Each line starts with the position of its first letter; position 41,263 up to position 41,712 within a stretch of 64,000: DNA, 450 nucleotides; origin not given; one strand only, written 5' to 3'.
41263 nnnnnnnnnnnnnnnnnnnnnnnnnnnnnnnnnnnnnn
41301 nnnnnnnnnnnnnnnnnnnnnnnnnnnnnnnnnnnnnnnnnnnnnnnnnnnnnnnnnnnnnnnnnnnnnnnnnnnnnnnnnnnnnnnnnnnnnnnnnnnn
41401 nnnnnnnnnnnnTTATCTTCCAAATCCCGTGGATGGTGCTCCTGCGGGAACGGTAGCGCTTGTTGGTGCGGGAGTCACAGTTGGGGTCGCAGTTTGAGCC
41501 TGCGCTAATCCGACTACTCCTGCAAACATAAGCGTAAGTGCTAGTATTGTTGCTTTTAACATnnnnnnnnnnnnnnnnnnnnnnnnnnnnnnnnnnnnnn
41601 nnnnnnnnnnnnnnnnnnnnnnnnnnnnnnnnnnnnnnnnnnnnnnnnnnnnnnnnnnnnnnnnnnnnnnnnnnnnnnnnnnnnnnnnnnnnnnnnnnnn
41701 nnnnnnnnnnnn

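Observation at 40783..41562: Unannotated small secreted Pro/Thr-rich peptide gene directly upstream of the second sortase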

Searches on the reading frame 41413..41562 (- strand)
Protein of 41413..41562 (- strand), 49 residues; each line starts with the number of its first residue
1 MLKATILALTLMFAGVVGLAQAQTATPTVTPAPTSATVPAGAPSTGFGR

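Call 5: search_protein_families(library=pfam, proteins=[window:41413-41562:-], max_evalue=0.01)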
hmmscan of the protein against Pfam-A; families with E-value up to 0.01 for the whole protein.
window:41413-41562:- (49 aa): 0 families

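Call 6: search_protein_families(library=ncbifam, proteins=[window:41413-41562:-], max_evalue=1)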
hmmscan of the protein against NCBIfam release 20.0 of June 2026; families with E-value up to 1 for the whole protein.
window:41413-41562:- (49 aa): 1 family
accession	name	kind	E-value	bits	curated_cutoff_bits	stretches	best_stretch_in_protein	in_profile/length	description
NF033902.0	iso_D2_wall_anc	subfamily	0.1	11.3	95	1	3-43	13-52/540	SpaH/EbpB family LPXTG-anchored major pilin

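Call 13: find_homologous_proteins(query=window:41416-41562:-, max_evalue=10)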
Query seq(49 aa) (49 aa): 2 proteins with E <= 10 among 4 candidates.
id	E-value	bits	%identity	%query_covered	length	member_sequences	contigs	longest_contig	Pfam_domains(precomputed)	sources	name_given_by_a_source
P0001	7.5e-19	83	90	100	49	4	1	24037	-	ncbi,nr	ncbi:MAG: hypothetical protein KBD51_03460 [Candidatus Levybacteria bacterium]|nr:hypothetical prote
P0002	2.0e-17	79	86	100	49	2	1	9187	-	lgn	-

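Call 16: find_encoding_contigs(protein=P0001, flank=5000)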
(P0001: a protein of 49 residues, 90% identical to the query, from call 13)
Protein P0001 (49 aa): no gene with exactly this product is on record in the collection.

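Call 17: find_encoding_contigs(protein=P0002, flank=5000)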
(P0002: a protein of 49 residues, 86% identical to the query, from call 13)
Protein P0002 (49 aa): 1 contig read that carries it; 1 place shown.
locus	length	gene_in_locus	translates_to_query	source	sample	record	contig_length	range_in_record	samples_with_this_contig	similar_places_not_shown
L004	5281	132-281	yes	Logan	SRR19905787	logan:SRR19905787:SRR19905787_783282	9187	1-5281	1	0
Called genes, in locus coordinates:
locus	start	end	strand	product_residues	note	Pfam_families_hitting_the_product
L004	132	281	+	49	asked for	-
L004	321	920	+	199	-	PF04203:Sortase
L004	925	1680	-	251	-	-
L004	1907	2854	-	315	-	PF00768:Peptidase_S11, PF13354:Beta-lactamase2 (weak)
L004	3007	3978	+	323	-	PF02729:OTCace_N, PF00185:OTCace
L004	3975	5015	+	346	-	PF00988:CPSase_sm_chain, PF07722:Peptidase_C26 (faint), PF00117:GATase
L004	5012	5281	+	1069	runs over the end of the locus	PF25596:CPSase_L_D1, PF02222:ATP-grasp, PF02786:CPSase_L_D2, PF07478:Dala_Dala_lig_C, PF02787:CPSase_L_D3, PF25596:CPSase_L_D1, PF02786:CPSase_L_D2, PF02222:ATP-grasp, +4 more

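Call 27: search_protein_representatives(alignment_id=A2)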
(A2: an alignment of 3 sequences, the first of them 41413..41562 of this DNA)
Query: 3 sequences, 49 profile positions. Proteins with E-value up to 0.001 (for the whole library): 19; up to 1e-10: 1; up to 1e-30: 0. The best 19 are listed.
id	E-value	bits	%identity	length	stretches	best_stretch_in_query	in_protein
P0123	1.8e-11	60.0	-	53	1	3-49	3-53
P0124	1.3e-08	50.8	-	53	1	1-49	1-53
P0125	1.4e-07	47.5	-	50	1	9-49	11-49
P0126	1.9e-06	43.9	-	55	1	1-48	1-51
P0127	2.9e-06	43.3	-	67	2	1-37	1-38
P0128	3.6e-06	43.0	-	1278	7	17-41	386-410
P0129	2.4e-05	40.4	-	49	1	10-49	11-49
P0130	2.6e-05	40.3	-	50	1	8-48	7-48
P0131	3.7e-05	39.8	-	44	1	5-49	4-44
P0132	4.8e-05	39.4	-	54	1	6-48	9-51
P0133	5.9e-05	39.1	-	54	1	1-48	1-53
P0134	8.2e-05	38.7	-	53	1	7-48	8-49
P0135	2.0e-04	37.4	-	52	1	4-48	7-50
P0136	2.3e-04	37.2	-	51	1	5-47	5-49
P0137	2.4e-04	37.2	-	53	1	3-48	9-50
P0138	2.5e-04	37.1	-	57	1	2-48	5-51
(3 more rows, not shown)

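Call 31: find_homologous_proteins(query=A4, max_evalue=0.01)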
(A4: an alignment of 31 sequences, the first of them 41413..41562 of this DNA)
Query A4 (31 sequences) (49 aa, profile of the alignment): 271 proteins with E <= 0.01 among 8000 candidates; the best 120 are listed.
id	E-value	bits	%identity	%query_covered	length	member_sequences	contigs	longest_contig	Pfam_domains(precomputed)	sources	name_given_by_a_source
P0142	8.7e-16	75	67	80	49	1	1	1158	-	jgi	jgi:hypothetical protein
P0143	1.5e-15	75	37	98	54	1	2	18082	-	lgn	-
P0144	1.8e-15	74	63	80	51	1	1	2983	-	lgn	-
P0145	8.2e-15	72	43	98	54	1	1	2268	-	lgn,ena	-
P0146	2.7e-14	71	65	92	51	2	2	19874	-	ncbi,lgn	-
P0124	8.7e-14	69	57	100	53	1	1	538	-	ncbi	-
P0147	2.0e-13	68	48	82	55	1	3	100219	-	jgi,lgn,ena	-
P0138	5.4e-13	66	45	96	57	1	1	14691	-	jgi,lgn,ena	-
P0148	7.9e-13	66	78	18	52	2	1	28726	-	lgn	-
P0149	9.9e-13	66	82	22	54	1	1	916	-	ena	-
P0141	1.3e-12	65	43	96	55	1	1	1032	-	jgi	-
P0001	1.3e-12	65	90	100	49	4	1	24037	-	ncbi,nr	ncbi:MAG: hypothetical protein KBD51_03460 [Candidatus Levybacteria bacterium]|nr:hypothetical prote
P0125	1.4e-12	65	58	78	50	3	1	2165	-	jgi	-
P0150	2.1e-12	65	47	88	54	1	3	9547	-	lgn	-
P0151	2.4e-12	64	67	18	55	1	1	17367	-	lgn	-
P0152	2.6e-12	64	-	-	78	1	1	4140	-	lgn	-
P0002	2.6e-12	64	86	100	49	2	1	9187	-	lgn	-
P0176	2.3e-10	58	46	96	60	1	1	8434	-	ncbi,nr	ncbi:MAG: hypothetical protein NUV98_00150 [Candidatus Roizmanbacteria bacterium]|nr:hypothetical pr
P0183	4.0e-10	57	41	98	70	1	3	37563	-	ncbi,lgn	-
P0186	6.1e-10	57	45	90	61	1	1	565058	-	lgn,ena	-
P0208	4.4e-9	54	64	51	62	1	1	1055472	-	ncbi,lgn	-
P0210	5.0e-9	54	40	98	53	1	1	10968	-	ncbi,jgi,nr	ncbi:MAG TPA: hypothetical protein VN711_04595 [Candidatus Saccharimonadales bacterium]|nr:hypotheti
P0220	1.1e-8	53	75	33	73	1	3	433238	-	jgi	jgi:hypothetical protein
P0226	1.6e-8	52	80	20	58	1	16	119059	-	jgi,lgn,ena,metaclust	metaclust:\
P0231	2.3e-8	52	67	18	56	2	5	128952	-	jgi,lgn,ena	-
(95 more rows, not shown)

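Call 35: find_encoding_contigs(protein=P0186, flank=4000, max_places=2)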
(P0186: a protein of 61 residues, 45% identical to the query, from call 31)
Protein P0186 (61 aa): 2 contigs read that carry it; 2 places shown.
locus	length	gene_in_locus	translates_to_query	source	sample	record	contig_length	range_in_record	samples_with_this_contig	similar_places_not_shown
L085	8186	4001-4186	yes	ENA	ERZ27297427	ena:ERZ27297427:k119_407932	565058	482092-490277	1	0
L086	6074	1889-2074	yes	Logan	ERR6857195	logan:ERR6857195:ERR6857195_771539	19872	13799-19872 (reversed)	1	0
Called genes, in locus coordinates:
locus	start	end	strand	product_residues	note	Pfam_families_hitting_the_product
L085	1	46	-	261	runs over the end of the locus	PF00106:adh_short, PF08659:KR, PF13561:adh_short_C2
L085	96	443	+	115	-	PF14079:DUF4260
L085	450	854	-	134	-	-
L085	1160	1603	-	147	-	-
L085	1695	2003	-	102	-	PF01541:GIY-YIG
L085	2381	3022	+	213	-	PF13489:Methyltransf_23, PF03291:mRNA_G-N7_MeTrfase (weak), PF01728:FtsJ (weak), PF13847:Methyltransf_31, PF08241:Methyltransf_11, PF08242:Methyltransf_12, PF13649:Methyltransf_25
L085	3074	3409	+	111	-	PF00254:FKBP_C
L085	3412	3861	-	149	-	PF03734:YkuD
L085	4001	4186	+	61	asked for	-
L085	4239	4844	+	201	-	PF04203:Sortase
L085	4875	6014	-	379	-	PF22660:RS_preATP-grasp-like, PF02222:ATP-grasp, PF17769:PurK_C (weak)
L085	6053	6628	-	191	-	PF06042:NTP_transf_6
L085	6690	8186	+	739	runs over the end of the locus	PF00912:Transgly, PF00905:Transpeptidase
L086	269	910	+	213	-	PF13489:Methyltransf_23, PF03291:mRNA_G-N7_MeTrfase (weak), PF01728:FtsJ (weak), PF13847:Methyltransf_31, PF08241:Methyltransf_11, PF08242:Methyltransf_12, PF13649:Methyltransf_25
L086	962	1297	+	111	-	PF00254:FKBP_C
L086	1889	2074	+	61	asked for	-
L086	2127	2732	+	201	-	PF04203:Sortase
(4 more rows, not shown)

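Call 36: find_encoding_contigs(protein=P0208, flank=4000, max_places=2)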
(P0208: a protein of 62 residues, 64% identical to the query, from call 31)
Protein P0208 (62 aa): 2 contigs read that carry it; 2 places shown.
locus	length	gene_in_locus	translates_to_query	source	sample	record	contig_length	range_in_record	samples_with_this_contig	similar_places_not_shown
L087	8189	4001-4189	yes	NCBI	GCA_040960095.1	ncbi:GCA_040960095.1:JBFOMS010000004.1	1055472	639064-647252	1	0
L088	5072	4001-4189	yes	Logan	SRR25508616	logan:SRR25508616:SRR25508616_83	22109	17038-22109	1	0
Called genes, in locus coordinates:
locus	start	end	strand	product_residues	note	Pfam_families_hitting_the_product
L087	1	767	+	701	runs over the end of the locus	PF00912:Transgly, PF00905:Transpeptidase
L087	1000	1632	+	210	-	PF00929:RNase_T, PF01612:DNA_pol_A_exo1 (faint), PF13482:RNase_H_2 (weak), PF16473:Rv2179c-like (weak)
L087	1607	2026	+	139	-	PF27096:UvrC_M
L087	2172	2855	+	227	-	PF05552:MS_channel_1st_1 (weak)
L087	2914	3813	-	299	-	PF00781:DAGK_cat, PF19279:YegS_C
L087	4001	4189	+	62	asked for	-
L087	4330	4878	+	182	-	PF04203:Sortase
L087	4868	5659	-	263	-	PF00480:ROK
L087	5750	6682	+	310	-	PF03446:NAD_binding_2, PF00393:6PGD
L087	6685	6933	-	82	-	-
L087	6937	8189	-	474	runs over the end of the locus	PF00479:G6PD_N, PF02781:G6PD_C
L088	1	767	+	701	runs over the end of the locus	PF00912:Transgly, PF00905:Transpeptidase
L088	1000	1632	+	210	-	PF00929:RNase_T, PF01612:DNA_pol_A_exo1 (faint), PF13482:RNase_H_2 (weak), PF16473:Rv2179c-like (weak)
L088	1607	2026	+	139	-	PF27096:UvrC_M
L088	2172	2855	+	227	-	PF05552:MS_channel_1st_1 (weak)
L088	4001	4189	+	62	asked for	-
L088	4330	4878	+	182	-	PF04203:Sortase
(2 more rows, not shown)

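Call 37: find_encoding_contigs(protein=P0220, flank=4000, max_places=2)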
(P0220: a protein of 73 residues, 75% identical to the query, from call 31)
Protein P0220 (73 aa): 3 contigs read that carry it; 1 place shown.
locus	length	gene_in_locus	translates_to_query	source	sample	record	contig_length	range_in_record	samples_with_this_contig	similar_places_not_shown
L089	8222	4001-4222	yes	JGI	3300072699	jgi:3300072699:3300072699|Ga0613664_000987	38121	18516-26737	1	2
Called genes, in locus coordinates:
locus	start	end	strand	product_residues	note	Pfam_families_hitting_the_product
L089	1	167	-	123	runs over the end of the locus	PF01022:HTH_5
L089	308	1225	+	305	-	-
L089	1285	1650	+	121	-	-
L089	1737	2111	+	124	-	PF03965:Penicillinase_R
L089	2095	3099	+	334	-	PF05569:Peptidase_M56, PF01435:Peptidase_M48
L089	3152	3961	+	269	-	PF13462:Thioredoxin_4, PF01323:DSBA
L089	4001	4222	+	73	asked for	-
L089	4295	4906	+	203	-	PF04203:Sortase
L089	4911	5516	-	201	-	PF00775:Dioxygenase_C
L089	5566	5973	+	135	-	PF13473:Cupredoxin_1, PF00127:Copper-bind (weak)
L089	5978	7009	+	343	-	PF02683:DsbD_TM (weak), PF13386:DsbD_2, PF13473:Cupredoxin_1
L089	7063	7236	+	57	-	-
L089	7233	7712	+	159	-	-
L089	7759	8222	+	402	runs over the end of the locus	PF11932:DUF3450 (weak), PF24161:CCDC39 (faint), PF24568:CC_PcsB (weak), PF01551:Peptidase_M23 (weak)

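Call 38: find_encoding_contigs(protein=P0226, flank=4000, max_places=2)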
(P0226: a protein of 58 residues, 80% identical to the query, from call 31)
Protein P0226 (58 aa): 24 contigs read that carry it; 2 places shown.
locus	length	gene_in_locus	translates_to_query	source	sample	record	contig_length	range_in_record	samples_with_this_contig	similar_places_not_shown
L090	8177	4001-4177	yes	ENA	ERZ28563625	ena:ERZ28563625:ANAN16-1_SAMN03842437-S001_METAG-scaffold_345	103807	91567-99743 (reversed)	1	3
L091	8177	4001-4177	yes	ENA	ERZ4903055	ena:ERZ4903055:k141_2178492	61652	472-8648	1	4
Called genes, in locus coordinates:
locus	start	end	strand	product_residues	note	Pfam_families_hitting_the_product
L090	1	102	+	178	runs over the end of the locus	PF11799:IMS_C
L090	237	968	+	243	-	-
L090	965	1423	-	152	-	PF01575:MaoC_dehydratas, PF13452:FAS1_DH_region (weak), PF03061:4HBT (weak)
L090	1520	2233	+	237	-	PF08713:DNA_alkylation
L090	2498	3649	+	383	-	PF07690:MFS_1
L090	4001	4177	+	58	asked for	-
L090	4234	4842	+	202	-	PF04203:Sortase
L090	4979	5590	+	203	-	PF01476:LysM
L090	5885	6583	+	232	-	PF17936:Big_6 (faint), PF09136:Glucodextran_B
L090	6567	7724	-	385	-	PF04932:Wzy_C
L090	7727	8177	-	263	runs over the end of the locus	PF00535:Glycos_transf_2, PF10111:Glyco_tranf_2_2 (weak)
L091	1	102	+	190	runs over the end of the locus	?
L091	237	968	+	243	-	-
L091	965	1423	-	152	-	PF01575:MaoC_dehydratas, PF13452:FAS1_DH_region (weak), PF03061:4HBT (weak)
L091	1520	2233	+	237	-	PF08713:DNA_alkylation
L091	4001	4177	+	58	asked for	-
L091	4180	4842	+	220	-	PF04203:Sortase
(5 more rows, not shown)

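Call 52: search_protein_families(library=ncbifam, proteins=[P0183, P0127, P0152], max_evalue=1)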
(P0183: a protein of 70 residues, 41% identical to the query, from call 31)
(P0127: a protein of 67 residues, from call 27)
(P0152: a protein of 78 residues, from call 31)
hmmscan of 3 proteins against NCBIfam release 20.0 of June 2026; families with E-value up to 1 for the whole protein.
P0183 (70 aa): 4 families
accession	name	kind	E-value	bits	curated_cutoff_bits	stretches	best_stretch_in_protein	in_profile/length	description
NF033186.1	internalin_K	exception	0.0034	15.9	1100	1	17-60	498-542/604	class 1 internalin InlK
NF005847.0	PRK07764.2-3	equivalog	0.29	9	1670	1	13-67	395-449/1078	DNA polymerase III subunit gamma and tau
NF037973.1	metallo_SslE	exception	0.37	8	3000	1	27-65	51-88/1519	lipoprotein metalloprotease SslE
NF052345.1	S_layer_anammox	exception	0.73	7.1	1400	1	23-58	1279-1308/1596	Kustd1514 family S-layer glycoprotein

P0127 (67 aa): 8 families
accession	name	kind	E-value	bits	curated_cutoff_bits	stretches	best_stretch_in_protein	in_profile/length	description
TIGR03931.1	T7SS_Rv3446c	hypoth_equivalog_domain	0.025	14.9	47.6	1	5-57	9-62/194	type VII secretion-associated protein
TIGR03593.1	yidC_nterm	equivalog_domain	0.031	13.9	58.25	1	5-58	4-57/363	membrane protein insertase YidC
NF033926.0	msp_porin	subfamily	0.043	12.7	200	1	9-56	5-32/522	major outer sheath protein Msp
NF041742.1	WGxxGxxG_fam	subfamily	0.068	13.8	35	1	3-42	3-42/69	WGxxGxxG family protein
NF053514.2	JUQZ_fam_ocin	equivalog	0.13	12.6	40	1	7-50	8-51/107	BLB8/JUQZ-1 family protein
NF052259.1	SCO2584_fam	equivalog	0.26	11.9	80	1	7-53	148-194/204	SCO2584 family spore wall biosynthesis protein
NF005117.0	PRK06549.1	equivalog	0.64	10.6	159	1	11-63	17-70/130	acetyl-CoA carboxylase biotin carboxyl carrier protein subunit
NF004173.0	PRK05641.1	equivalog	0.79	10.3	199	1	8-58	42-90/153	putative acetyl-CoA carboxylase biotin carboxyl carrier protein subunit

P0152 (78 aa): 2 families
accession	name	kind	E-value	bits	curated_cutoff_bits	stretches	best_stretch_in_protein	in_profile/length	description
NF053724.1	Rv3103c_Nterm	equivalog_domain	0.0029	17.5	50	1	4-56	15-66/69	Rv3103c family proline-rich protein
NF041057.1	Rcas_1661_fam_Se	equivalog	0.51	9.8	190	1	16-61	8-60/247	Rcas_1661 family thioredoxin-like (seleno)lipoprotein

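Call 69: find_encoding_contigs(protein=P0210, flank=3000, max_places=1)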
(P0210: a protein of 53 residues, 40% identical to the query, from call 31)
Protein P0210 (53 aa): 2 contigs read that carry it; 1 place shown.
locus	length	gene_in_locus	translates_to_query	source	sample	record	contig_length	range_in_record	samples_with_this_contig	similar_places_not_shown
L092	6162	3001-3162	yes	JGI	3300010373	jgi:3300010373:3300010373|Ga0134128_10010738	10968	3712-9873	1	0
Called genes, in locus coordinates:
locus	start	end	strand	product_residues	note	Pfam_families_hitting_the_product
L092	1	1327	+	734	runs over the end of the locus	PF00535:Glycos_transf_2, PF10111:Glyco_tranf_2_2 (faint), PF13506:Glyco_transf_21 (faint), PF00535:Glycos_transf_2, PF13641:Glyco_tranf_2_3, PF13632:Glyco_trans_2_3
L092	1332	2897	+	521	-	PF13231:PMT_2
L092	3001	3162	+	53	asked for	-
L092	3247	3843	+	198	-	PF04203:Sortase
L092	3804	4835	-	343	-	PF01757:Acyl_transf_3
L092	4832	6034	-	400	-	PF05496:RuvB_N, PF00158:Sigma54_activat (faint), PF13173:AAA_14, PF00004:AAA, PF07728:AAA_5 (weak), PF16193:AAA_assoc_2, PF12002:MgsA_C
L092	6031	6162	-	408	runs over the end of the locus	?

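Call 70: find_encoding_contigs(protein=P0176, flank=3000, max_places=1)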
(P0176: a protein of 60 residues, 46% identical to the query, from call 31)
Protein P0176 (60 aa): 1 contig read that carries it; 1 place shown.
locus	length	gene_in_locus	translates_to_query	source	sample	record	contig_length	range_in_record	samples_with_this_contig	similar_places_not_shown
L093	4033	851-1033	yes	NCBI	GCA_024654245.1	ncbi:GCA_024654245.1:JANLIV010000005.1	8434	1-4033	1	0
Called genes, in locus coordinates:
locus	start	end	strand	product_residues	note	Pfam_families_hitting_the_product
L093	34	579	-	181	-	-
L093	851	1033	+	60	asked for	-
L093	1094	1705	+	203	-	PF04203:Sortase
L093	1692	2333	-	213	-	-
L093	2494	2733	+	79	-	-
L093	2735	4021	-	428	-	PF13620:CarboxypepD_reg, PF13715:CarbopepD_reg_2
